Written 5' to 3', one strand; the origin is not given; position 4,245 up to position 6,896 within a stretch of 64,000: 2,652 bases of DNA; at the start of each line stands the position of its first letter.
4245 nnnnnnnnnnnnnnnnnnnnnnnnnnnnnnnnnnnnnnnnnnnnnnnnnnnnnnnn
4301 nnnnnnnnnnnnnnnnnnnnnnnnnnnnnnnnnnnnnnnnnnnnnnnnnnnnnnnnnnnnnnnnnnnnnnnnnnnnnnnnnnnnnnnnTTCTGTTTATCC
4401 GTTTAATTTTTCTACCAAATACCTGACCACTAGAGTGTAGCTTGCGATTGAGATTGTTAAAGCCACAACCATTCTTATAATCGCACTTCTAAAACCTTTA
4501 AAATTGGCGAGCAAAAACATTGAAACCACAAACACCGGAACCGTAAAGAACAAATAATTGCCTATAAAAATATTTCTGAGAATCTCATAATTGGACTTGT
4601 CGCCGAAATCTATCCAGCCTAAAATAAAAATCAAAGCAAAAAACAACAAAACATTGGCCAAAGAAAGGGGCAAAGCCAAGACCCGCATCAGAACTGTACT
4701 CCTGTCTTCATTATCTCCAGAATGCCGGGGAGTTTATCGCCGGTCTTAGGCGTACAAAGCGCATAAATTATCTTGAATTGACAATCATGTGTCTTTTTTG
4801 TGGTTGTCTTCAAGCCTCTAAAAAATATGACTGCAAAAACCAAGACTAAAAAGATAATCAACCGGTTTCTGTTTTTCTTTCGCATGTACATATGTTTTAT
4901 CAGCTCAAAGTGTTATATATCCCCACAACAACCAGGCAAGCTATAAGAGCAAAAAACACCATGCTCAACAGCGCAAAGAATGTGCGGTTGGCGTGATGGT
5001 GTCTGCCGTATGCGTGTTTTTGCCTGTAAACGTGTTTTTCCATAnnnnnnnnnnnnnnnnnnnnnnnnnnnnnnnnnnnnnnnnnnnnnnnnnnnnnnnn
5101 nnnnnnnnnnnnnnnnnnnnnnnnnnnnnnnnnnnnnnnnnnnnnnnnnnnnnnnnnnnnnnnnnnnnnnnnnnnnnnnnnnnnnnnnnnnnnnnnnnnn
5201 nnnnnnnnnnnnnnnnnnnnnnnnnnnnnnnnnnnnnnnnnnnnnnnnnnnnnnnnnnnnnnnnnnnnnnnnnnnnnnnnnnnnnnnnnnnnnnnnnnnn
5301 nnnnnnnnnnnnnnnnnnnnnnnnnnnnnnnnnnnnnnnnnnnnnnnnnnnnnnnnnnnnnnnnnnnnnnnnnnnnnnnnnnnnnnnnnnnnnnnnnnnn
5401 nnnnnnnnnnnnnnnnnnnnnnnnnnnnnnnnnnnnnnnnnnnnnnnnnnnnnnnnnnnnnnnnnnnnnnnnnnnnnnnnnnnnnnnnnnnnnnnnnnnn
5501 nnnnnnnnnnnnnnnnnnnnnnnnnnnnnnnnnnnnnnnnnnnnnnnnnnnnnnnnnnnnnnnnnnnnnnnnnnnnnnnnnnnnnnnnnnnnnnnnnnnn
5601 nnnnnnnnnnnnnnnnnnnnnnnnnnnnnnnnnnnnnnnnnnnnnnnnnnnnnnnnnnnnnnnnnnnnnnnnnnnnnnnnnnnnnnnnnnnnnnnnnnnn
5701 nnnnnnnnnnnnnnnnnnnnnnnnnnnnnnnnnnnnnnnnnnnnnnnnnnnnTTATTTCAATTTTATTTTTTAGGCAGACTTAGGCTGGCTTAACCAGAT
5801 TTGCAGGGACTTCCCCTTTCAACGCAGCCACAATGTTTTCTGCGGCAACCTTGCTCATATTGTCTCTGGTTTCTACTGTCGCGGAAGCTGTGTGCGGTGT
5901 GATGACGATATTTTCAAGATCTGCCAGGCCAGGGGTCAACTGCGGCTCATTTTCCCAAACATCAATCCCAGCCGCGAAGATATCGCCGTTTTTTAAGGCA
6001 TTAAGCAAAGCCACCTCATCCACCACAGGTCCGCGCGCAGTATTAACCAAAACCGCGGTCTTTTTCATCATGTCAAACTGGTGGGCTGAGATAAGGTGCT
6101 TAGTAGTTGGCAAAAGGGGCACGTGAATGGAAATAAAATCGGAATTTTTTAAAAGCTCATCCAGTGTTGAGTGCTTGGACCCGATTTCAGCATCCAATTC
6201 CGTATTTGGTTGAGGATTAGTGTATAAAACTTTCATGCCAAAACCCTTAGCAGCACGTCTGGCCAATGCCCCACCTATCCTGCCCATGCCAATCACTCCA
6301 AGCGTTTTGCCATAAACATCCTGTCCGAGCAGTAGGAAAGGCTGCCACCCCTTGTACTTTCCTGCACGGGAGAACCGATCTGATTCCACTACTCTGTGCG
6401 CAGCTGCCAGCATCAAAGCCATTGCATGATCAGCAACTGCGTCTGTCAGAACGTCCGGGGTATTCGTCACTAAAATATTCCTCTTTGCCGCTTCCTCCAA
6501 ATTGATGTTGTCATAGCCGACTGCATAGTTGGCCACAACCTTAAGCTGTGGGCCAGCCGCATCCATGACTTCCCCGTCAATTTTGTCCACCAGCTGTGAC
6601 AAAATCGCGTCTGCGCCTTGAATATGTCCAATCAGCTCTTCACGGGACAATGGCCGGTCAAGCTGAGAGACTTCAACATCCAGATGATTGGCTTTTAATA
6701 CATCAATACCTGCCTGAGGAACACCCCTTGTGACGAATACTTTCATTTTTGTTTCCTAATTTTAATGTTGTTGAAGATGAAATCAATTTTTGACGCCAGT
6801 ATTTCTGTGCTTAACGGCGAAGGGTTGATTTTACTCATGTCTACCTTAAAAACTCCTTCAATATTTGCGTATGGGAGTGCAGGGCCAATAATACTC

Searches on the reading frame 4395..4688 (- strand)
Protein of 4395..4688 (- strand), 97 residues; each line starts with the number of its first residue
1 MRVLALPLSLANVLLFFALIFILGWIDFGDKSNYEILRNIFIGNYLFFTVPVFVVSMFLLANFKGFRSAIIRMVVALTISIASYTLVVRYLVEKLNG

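Call 13: search_protein_families(library=pfam, proteins=[window:4395-4688:-], max_evalue=0.01)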
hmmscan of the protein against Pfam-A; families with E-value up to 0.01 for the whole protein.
window:4395-4688:- (97 aa): 2 families
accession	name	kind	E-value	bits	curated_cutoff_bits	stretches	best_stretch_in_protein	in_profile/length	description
PF00528.27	BPD_transp_1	-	0.0034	17.6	26.4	1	44-91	24-74/184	Binding-protein-dependent transport system inner membrane component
PF17343.7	DUF5373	-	0.0067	16.7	28.7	1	13-86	31-103/182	Family of unknown function (DUF5373)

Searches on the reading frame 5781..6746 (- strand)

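Call 13: search_protein_families(library=pfam, proteins=[window:5781-6746:-], max_evalue=0.01)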
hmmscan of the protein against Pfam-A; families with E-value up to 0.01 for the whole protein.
window:5781-6746:- (321 aa): 5 families
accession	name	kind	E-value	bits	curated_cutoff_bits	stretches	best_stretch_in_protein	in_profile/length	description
PF02826.25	2-Hacid_dh_C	-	1.5e-59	200.8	25.1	1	109-287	1-178/178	D-isomer specific 2-hydroxyacid dehydrogenase, NAD binding domain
PF00389.36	2-Hacid_dh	-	1.8e-35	121.9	24.6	1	3-319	1-134/134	D-isomer specific 2-hydroxyacid dehydrogenase, catalytic domain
PF00670.27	AdoHcyase_NAD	-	2.6e-05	24.9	27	1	145-241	22-114/162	S-adenosyl-L-homocysteine hydrolase, NAD binding domain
PF03446.21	NAD_binding_2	-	0.00025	21.5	21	1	149-253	2-109/161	NAD binding domain of 6-phosphogluconate dehydrogenase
PF03807.23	F420_oxidored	-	0.00068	20.6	21.6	1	149-214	2-72/94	NADP oxidoreductase coenzyme F420-dependent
